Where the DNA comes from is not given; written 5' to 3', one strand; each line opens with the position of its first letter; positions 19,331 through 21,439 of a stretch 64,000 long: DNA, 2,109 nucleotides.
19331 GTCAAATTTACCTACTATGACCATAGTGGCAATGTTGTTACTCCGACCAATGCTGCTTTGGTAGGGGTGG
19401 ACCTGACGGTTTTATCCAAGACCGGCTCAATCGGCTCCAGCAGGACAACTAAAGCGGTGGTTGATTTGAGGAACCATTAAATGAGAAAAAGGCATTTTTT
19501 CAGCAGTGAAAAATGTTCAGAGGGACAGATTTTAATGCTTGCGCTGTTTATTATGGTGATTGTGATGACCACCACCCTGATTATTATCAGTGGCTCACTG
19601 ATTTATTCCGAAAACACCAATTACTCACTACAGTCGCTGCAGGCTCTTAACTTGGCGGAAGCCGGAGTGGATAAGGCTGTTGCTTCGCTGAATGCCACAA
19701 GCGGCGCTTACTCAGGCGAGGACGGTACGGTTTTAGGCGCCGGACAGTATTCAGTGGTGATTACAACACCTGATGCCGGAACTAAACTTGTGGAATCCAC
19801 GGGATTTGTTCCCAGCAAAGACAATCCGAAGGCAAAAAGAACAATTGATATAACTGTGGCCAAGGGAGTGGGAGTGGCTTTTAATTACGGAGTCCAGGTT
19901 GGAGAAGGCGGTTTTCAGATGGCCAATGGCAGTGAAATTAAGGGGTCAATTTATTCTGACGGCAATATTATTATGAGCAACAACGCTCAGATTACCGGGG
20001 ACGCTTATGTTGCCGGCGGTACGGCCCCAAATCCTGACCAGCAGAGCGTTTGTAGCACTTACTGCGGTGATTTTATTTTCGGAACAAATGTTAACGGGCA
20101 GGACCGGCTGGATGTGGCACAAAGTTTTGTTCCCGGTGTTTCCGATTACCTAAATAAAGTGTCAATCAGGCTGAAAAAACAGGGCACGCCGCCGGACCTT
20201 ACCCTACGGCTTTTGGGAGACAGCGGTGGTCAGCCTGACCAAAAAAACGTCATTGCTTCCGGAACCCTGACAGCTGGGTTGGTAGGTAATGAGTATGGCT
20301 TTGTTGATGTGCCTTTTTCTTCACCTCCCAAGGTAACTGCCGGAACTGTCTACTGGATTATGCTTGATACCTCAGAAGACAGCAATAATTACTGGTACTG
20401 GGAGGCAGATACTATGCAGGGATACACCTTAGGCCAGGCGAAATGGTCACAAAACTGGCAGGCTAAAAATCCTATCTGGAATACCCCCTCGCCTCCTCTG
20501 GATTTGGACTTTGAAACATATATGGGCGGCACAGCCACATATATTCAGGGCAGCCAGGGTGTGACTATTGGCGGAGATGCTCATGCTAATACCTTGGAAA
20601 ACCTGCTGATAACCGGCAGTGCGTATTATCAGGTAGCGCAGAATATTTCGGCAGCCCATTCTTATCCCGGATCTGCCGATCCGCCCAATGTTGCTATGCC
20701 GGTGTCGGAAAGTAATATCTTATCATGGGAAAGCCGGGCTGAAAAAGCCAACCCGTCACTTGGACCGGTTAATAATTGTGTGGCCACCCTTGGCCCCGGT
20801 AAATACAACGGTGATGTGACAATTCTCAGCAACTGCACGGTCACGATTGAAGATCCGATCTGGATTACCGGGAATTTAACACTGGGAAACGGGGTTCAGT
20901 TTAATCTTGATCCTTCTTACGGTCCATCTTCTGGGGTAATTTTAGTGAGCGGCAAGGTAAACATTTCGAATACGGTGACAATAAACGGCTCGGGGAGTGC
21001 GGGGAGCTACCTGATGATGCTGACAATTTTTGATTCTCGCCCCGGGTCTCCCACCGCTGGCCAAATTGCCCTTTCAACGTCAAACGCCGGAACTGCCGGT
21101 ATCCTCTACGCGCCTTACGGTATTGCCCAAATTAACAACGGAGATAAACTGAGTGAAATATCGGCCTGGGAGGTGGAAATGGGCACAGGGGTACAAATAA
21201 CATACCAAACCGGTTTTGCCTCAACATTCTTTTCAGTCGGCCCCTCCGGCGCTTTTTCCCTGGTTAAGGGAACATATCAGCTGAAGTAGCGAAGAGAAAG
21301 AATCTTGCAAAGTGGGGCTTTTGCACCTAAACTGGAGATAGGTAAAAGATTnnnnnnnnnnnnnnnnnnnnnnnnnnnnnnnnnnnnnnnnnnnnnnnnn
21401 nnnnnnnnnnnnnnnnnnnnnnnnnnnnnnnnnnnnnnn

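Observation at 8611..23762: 15-kb type IV pilus super-locus: pilB-pilT-pilC, major pilin, pilD, about ten minor prepilin genes, giant 602-aa PilX-N/beta-helix protein, pilM-pilN-pilO, and no secretin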

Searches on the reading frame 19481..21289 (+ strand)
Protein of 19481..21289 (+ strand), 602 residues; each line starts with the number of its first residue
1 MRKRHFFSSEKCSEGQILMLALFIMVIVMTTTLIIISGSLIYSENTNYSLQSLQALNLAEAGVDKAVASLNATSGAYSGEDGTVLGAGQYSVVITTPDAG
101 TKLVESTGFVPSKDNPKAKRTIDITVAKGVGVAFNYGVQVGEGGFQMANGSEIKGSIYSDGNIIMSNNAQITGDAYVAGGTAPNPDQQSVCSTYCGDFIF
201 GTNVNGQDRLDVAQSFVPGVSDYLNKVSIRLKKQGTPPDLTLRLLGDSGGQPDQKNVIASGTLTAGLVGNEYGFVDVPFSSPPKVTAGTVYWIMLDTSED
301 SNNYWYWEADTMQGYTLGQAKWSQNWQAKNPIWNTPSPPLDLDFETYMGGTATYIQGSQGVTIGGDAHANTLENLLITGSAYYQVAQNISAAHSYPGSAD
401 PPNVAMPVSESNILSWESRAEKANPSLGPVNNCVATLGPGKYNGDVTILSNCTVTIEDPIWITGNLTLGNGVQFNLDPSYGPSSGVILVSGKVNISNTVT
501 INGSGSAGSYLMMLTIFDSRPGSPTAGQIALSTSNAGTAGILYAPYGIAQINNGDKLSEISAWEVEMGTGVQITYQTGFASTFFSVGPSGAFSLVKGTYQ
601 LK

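Call 5: search_protein_families(library=pfam, proteins=[window:19481-21289:+], max_evalue=0.01)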
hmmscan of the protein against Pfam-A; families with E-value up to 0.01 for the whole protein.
window:19481-21289:+ (602 aa): 0 families

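Call 10: find_encoding_contigs(protein=window:19481-21289:+, flank=10000, max_places=6)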
Protein window:19481-21289:+ (602 aa): 2 contigs read that carry it; 1 place shown.
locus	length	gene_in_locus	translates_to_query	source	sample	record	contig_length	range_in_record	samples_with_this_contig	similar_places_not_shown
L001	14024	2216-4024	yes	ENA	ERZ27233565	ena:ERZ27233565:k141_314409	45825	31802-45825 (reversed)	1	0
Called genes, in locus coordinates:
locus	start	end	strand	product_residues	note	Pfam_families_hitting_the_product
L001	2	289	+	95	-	?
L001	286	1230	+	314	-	-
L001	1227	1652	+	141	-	-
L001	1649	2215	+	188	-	-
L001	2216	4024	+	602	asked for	-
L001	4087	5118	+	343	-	PF11104:PilM_2, PF25216:Volactin (faint), PF06723:MreB_Mbl (weak), PF14450:FtsA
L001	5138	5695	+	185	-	-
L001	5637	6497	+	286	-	-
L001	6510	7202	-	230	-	PF01746:tRNA_m1G_MT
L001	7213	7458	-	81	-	PF13083:KH_KhpA-B, PF07650:KH_2 (weak)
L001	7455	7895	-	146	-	PF00886:Ribosomal_S16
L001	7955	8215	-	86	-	-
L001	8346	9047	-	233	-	PF14622:Ribonucleas_3_3, PF00636:Ribonuclease_3, PF14709:DND1_DSRM (weak), PF22892:DSRM_MRPL44 (weak), PF00035:dsrm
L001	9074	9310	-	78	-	PF00550:PP-binding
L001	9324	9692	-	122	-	PF01029:NusB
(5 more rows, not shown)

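Call 12: search_protein_families(library=pfam, proteins=[window:19481-21289:+], max_evalue=10)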
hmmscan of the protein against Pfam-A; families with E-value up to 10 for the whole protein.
window:19481-21289:+ (602 aa): 2 families
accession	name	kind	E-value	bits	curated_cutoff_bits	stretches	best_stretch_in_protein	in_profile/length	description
PF23981.1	DUF7305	-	0.09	13.1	27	1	444-554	53-156/185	Domain of unknown function (DUF7305)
PF04519.19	Bactofilin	-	0.58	10.9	27.9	1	150-176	23-48/98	Polymer-forming cytoskeletal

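Call 14: find_homologous_proteins(query=window:19481-21289:+, max_evalue=0.001)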
Query window:19481-21289:+ (602 aa): 594 proteins with E <= 0.001 among 8000 candidates; the best 120 are listed.
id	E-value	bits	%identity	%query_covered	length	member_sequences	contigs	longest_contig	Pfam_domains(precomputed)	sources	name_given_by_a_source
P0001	0.0e+0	1299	100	97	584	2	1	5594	-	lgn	-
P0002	1.2e-228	778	59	100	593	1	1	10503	-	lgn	-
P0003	1.4e-228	778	60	100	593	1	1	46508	-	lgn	-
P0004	5.3e-226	770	59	95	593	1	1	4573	-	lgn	-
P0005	2.5e-224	764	57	100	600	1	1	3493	-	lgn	-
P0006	2.9e-223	761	58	100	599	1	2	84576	-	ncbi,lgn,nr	ncbi:hypothetical protein M1563_02665 [Patescibacteria group bacterium]|nr:hypothetical protein [Pat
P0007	2.7e-219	747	58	98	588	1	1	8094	-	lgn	-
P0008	8.2e-216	736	57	98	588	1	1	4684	-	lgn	-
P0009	9.5e-216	736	56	100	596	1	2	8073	-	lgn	-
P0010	1.1e-215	736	55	100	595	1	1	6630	-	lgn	-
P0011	4.2e-215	734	58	98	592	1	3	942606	-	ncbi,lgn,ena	-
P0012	4.1e-214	730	56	98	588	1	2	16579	-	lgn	-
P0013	4.7e-213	727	56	98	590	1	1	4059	-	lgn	-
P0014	1.5e-210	719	58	98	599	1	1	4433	-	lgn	-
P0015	1.7e-210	718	56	98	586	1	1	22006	-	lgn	-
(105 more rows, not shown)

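Call 17: find_related_loci(query=A1, collection=genome_contigs, flank=10000)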
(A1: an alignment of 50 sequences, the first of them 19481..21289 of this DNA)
Query A1 (602 aa) in genome_contigs; peptide patterns used: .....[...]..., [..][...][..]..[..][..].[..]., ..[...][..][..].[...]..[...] (x = any residue, [..] = any of these).
551 stretches matched a pattern; 289 encode a relative of the query (tblastn E <= 1e-3); the best 80 are kept; 80 distinct loci.
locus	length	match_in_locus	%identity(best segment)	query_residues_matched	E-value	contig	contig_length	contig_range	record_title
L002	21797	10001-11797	58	1-602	0e+0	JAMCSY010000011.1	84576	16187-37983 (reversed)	MAG: Patescibacteria group bacterium isolate FK_Sedi_A_Bin.193 NODE_426_length_84576_cov_9.24705, whole genome shotgun s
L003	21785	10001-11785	52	10-602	0e+0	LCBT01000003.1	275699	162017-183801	MAG: Candidatus Daviesbacteria bacterium GW2011_GWA1_41_61 UU73_C0003, whole genome shotgun sequence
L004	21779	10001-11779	52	15-602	0e+0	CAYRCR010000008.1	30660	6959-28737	MAG TPA_asm: uncultured Gammaproteobacteria bacterium isolate SRP050083_co1_366 genome assembly, contig: NODE_510_length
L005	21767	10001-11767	51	4-602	0e+0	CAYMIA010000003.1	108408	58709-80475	MAG TPA_asm: uncultured Gammaproteobacteria bacterium isolate SRP200132_co1_145 genome assembly, contig: NODE_180_length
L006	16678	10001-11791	49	2-602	0e+0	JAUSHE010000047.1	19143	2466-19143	MAG: Candidatus Daviesbacteria bacterium isolate E14_metabat.bin.170_sub E14_k141_1131672, whole genome shotgun sequence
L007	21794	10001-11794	57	4-602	0e+0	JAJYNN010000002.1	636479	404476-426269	MAG: bacterium isolate DBS2-4.bin71 NODE_6_length_636479_cov_3.29991, whole genome shotgun sequence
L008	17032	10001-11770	48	1-600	0e+0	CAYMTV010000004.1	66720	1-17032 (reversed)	MAG TPA_asm: uncultured Gammaproteobacteria bacterium isolate binchicken_co38_1053 genome assembly, contig: NODE_1027_le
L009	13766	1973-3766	49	1-602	0e+0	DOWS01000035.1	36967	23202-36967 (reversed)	MAG TPA_asm: Candidatus Daviesbacteria bacterium isolate UBA9644 contig_19245, whole genome shotgun sequence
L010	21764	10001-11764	48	15-602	0e+0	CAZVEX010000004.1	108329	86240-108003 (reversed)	MAG TPA_asm: uncultured Gammaproteobacteria bacterium isolate binchicken_co38_210 genome assembly, contig: NODE_467_leng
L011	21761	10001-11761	55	10-602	0e+0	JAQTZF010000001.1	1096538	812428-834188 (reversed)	MAG: Candidatus Daviesbacteria bacterium isolate STC_54 NODE_2_length_1096538_cov_10.617223_Sandtown_C, whole genome sho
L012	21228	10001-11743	52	15-602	0e+0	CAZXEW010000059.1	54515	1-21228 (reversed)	MAG TPA_asm: uncultured Gammaproteobacteria bacterium isolate binchicken_co203_146 genome assembly, contig: k141_367067,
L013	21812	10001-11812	47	4-602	0e+0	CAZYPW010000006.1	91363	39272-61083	MAG TPA_asm: uncultured Gammaproteobacteria bacterium isolate binchicken_co38_269 genome assembly, contig: NODE_628_leng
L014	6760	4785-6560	46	17-602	0e+0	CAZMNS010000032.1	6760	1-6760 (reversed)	MAG TPA_asm: uncultured Gammaproteobacteria bacterium isolate binchicken_co38_1180 genome assembly, contig: NODE_23838_l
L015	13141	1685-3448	48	14-602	1e-179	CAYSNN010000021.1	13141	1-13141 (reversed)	MAG TPA_asm: uncultured Gammaproteobacteria bacterium isolate binchicken_co251_42 genome assembly, contig: NODE_6568_len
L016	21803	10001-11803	48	2-602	6e-178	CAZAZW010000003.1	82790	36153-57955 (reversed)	MAG TPA_asm: uncultured Gammaproteobacteria bacterium isolate SRP090828_co2_161 genome assembly, contig: NODE_112_length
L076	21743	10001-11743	38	1-599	7e-106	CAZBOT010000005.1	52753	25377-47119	MAG TPA_asm: uncultured Candidatus Saccharibacteria bacterium isolate SRP329715_co1_191 genome assembly, contig: NODE_73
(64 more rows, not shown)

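Call 25: predict_structure(alignment_id=A1)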
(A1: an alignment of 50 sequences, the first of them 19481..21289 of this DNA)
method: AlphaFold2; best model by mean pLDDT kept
length: 602 residues; sequences in the alignment: 50
mean_pLDDT: 85.9   pTM: 0.70
mean pLDDT of the five models: 85.9, 85.1, 84.4, 83.6, 83.5
residues with pLDDT >= 90: 322; 70-90: 217; 50-70: 36; < 50: 27
segments of 3 or more residues with pLDDT < 50: 1-3, 5-12, 578-589
pLDDT, mean of each block of 10 residues (from residue 1): 42 67 90 86 84 90 81 76 92 81 90 92 72 70 93 92 95 89 85 91 91 96 91 82 95 93 75 85 92 89 89 91 90 94 90 89 94 95 92 88 81 84 90 93 96 92 96 90 84 93 81 94 91 84 94 86 93 70 46 61 78
secondary structure, 60 per line:
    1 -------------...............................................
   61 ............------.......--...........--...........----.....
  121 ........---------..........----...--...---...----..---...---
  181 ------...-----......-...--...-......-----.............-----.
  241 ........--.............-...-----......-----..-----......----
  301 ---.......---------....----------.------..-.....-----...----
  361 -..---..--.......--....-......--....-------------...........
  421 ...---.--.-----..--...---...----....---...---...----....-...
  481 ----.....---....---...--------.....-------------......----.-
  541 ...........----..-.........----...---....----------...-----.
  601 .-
elements in order: H14-72 E79-85 E88-98 E101-111 E116-128 E138-147 E152-154 E157-159 E163-165 E175-177 E187-189 E195-200 E202-204 E207-209 E211-216 E222-234 E240-248 E251-263 E273-278 E291-296 E304-310 E320-323 E344-348 E354-356 E371-377 E380-383 E385-390 E393-396 H410-423 E440-442 E446-448 E453-456 E460-462 E466-468 E473-476 E485-489 E493-496 E500-502 E511-515 E529-534 E541-551 E559-567 E572-574 H578-581 E592-594

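Call 29: fold_search(model_id=the predicted structure, library=pdb)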
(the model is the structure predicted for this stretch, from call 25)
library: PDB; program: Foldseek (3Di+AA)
matches with E <= 10: 827; with E <= 0.001: 6
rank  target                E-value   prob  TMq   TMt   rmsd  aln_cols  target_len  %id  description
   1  9eui_Q                5.4e-06  1.00  0.21  0.15   7.1       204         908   19  Cryo-EM structure of Staphylococcus aureus bacteriophage phi812 baseplate in the post-contraction state - complete (released 2025-04-09)
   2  9euj_G                1.1e-05  1.00  0.24  0.18   3.8       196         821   17  Cryo-EM structure of Staphylococcus aureus bacteriophage phi812 baseplate in the post-contraction state - sheath initi (released 2025-04-09)
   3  8zdp_v                2.9e-04  1.00  0.19  0.16  12.4       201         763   10  Cryo-EM structure of Mycobacteriophage Douge Central fiber (gp20) (released 2025-06-25)
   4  8zdq_v                2.9e-04  1.00  0.19  0.14  12.4       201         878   10  Cryo-EM structure of Mycobacteriophage Douge complete baseplate (gp13, gp17, gp23, gp16, gp18 and gp20) (released 2025-06-25)
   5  6qvi_A                6.5e-04  0.89  0.17  0.19  21.1       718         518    9  Crystal structure of competence-associated pilin ComZ from Thermus thermophilus (released 2019-05-29)
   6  6qvi_C                7.1e-04  0.89  0.18  0.20  24.7       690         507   12  Crystal structure of competence-associated pilin ComZ from Thermus thermophilus (released 2019-05-29)
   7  1ciy                  2.6e-03  1.00  0.12  0.13   3.1       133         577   14  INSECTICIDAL TOXIN: STRUCTURE AND CHANNEL FORMATION (released 1997-01-27)
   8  7toj                  2.9e-03  1.00  0.16  0.25   7.3       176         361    8  Crystal structure of carbohydrate esterase CspAcXE, apoenzyme (released 2022-04-13)
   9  4jdn_C                3.0e-03  0.99  0.14  0.40  11.8       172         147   12  Secreted Chlamydial Protein PGP3, C-terminal Domain (released 2013-06-05)
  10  4jdo_C                3.8e-03  0.96  0.13  0.30  14.0       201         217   12  Secreted chlamydial protein pgp3, coiled-coil deletion (released 2013-06-05)
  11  5uyt_B                3.8e-03  0.63  0.16  0.22  20.8       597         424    9  Crystal structure of ice binding protein from an Antarctic bacterium Flavobacteriaceae (released 2017-10-25)
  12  4jdo_E                4.2e-03  0.94  0.13  0.29  12.6       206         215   11  Secreted chlamydial protein pgp3, coiled-coil deletion (released 2013-06-05)
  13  6qvi_B                4.2e-03  0.57  0.16  0.18  23.3       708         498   11  Crystal structure of competence-associated pilin ComZ from Thermus thermophilus (released 2019-05-29)
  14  8hcj_C                4.6e-03  0.85  0.12  0.17  19.1       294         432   10  Structure of GH43 family enzyme, Xylan 1, 4 Beta- xylosidase from pseudopedobacter saltans (released 2023-11-15)
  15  8yzn                  5.6e-03  0.99  0.14  0.17  11.2       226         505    9  Crystal structural analysis of PaL (released 2024-04-17)
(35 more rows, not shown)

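Call 34: search_protein_families(library=ncbifam, proteins=[window:19481-21289:+], max_evalue=1)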
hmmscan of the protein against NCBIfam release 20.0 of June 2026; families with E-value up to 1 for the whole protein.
window:19481-21289:+ (602 aa): 1 family
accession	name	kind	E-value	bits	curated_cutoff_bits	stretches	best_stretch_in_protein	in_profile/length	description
NF041539.1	choice_anch_R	domain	1.1e-08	35.2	30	1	208-336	16-144/155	choice-of-anchor R domain-containing protein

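Call 35: search_solved_structures(query=A1, max_evalue=10, show_alignments=2)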
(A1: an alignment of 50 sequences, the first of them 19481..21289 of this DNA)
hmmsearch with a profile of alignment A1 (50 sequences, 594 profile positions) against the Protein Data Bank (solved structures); distinct sequences matched with E-value up to 10: 0.

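Call 61: search_protein_representatives(alignment_id=A1)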
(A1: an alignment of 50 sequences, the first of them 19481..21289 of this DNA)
Query: 50 sequences, 594 profile positions. Proteins with E-value up to 0.001 (for the whole library): 7001; up to 1e-10: 2033; up to 1e-30: 860. The best 150 are listed.
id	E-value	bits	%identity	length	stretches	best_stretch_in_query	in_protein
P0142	7.7e-251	850.2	-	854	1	8-593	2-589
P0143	6.9e-242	820.7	-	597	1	7-593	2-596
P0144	6.5e-229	777.8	-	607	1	5-594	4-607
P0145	4.6e-220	748.6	-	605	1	7-594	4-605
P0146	5.6e-201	685.5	-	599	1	14-594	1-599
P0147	1.7e-198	677.4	-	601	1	8-594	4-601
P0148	1.4e-193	661.2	-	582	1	8-594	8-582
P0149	7.6e-192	655.4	-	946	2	188-593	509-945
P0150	4.1e-188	643.1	-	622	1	4-593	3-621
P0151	4.2e-181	619.9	-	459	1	7-439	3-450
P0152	4.1e-175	600.1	-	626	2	5-388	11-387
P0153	1.9e-174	597.9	-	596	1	7-592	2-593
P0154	1.4e-167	575.2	-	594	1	4-593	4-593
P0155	1.9e-167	574.8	-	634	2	7-384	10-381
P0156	7.6e-164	562.9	-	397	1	210-593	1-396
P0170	3.6e-148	511.1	-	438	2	348-594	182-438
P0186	6.0e-133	460.9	-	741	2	209-586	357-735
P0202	9.8e-125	433.8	-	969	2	204-584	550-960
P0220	4.7e-114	398.5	-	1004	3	356-583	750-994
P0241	1.4e-101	357.3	-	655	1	7-592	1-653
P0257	1.9e-99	350.3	-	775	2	165-587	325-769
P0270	5.3e-95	335.6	-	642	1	7-593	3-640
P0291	1.2e-90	321.2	-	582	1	5-588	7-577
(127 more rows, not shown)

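Call 65: list_cluster_members(proteins=[P0142, P0149, P0170, P0186, P0202, P0220, P0241, P0257, P0270, P0291])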
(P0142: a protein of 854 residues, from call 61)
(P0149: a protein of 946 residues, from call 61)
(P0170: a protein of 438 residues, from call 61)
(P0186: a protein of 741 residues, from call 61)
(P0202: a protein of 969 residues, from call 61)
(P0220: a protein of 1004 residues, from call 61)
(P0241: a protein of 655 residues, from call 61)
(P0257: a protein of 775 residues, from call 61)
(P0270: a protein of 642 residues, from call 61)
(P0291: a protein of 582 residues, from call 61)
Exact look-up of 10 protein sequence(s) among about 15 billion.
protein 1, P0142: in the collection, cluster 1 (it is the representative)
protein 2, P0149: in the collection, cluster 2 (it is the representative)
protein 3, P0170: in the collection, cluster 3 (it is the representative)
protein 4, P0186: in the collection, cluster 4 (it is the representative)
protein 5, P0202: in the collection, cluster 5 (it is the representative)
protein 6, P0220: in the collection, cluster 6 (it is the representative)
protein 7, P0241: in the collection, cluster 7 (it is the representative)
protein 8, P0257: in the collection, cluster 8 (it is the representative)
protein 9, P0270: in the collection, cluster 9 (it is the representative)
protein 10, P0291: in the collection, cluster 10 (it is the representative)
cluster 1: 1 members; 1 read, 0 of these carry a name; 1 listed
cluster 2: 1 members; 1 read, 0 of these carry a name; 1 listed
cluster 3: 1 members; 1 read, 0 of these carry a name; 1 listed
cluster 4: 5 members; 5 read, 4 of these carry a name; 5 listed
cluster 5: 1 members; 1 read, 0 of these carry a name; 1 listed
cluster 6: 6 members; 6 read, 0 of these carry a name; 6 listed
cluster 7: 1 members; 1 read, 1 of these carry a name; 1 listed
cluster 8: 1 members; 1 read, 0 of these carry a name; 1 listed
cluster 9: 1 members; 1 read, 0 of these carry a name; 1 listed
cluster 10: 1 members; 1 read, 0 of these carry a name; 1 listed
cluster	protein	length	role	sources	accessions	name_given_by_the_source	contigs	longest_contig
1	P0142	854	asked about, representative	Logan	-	-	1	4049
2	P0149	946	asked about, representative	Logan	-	-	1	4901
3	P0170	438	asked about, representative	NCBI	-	-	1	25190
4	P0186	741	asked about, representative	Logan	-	-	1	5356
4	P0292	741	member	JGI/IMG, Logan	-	cytoskeletal protein CcmA (bactofilin family)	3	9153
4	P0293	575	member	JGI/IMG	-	hypothetical protein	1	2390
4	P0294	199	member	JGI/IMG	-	hypothetical protein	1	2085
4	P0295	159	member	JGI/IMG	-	hypothetical protein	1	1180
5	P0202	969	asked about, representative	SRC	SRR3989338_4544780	-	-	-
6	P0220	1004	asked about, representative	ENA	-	-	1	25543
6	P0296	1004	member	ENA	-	-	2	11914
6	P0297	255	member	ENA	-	-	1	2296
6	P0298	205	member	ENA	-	-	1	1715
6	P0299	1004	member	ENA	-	-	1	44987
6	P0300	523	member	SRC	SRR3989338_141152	-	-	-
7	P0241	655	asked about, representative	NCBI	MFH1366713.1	MAG: hypothetical protein ABIH38_01845 [Patescibacteria group bacterium]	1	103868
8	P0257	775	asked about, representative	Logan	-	-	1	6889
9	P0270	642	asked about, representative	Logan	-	-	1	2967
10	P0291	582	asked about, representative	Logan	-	-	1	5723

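Call 67: search_protein_families(library=pfam, alignment_id=A1, max_evalue=0.01)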
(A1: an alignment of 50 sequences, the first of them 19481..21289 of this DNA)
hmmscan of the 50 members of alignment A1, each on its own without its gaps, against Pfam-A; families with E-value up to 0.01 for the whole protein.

A. member 1, window:19481-21289:+ (602 aa): 0 families

B. families by the number of members that match (of 50 scanned): 2 families
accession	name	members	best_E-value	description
PF23981.1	DUF7305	18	5.6e-07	Domain of unknown function (DUF7305)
PF13313.11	DUF4082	1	0.00041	Domain of unknown function (DUF4082)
